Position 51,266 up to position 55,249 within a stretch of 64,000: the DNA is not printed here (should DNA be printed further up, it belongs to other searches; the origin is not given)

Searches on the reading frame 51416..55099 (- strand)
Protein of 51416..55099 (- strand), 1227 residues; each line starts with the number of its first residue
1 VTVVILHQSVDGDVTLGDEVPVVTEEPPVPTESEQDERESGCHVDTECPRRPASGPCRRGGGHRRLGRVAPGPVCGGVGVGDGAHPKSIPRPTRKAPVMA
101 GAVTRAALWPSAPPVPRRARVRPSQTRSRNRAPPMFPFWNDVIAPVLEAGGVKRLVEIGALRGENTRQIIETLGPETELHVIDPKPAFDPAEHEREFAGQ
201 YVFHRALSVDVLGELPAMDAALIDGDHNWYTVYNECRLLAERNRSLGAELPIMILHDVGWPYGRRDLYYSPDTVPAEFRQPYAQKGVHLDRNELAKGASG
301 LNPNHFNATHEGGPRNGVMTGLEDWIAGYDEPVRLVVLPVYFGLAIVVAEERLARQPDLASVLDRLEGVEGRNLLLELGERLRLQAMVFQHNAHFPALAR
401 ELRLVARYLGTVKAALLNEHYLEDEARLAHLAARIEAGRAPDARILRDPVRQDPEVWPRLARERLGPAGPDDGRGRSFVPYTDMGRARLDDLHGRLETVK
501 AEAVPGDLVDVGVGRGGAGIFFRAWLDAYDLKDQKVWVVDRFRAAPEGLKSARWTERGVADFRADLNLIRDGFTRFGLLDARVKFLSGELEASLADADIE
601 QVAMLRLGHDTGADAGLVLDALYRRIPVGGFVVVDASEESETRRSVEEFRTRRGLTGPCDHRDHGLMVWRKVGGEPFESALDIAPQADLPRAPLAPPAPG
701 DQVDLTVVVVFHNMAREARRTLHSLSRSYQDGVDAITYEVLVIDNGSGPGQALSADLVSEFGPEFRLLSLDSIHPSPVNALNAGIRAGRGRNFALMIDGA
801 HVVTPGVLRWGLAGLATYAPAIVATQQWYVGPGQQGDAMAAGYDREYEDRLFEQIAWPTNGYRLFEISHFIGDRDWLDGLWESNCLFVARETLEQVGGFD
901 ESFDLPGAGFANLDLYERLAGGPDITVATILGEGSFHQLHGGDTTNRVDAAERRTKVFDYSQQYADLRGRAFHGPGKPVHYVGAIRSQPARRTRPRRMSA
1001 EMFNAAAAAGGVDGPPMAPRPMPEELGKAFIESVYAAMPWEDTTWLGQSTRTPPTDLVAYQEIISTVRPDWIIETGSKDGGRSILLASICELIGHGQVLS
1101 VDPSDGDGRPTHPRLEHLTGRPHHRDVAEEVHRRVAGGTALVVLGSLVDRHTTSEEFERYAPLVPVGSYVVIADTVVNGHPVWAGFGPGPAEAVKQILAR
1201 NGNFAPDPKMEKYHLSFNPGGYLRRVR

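Call 54: search_protein_families(library=pfam, proteins=[window:51416-55099:-], max_evalue=0.00001)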
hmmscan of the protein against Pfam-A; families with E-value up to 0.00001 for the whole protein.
window:51416-55099:- (1227 aa): 4 families
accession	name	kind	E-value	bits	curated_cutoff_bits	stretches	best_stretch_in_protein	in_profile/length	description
PF05711.17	TylF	-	9.6e-45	153.3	23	1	406-671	2-264/264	Macrocin-O-methyltransferase (TylF)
PF04989.18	RMNT_CmcI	-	1.6e-36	126.5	23.2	1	1040-1226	4-206/206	Rhamnosyl O-methyltransferase/CmcI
PF13578.12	Methyltransf_24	-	3.4e-14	54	26.3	1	156-245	1-96/105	Methyltransferase domain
PF00535.33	Glycos_transf_2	-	9.3e-07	29.4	23.3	1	706-840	1-128/168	Glycosyl transferase family 2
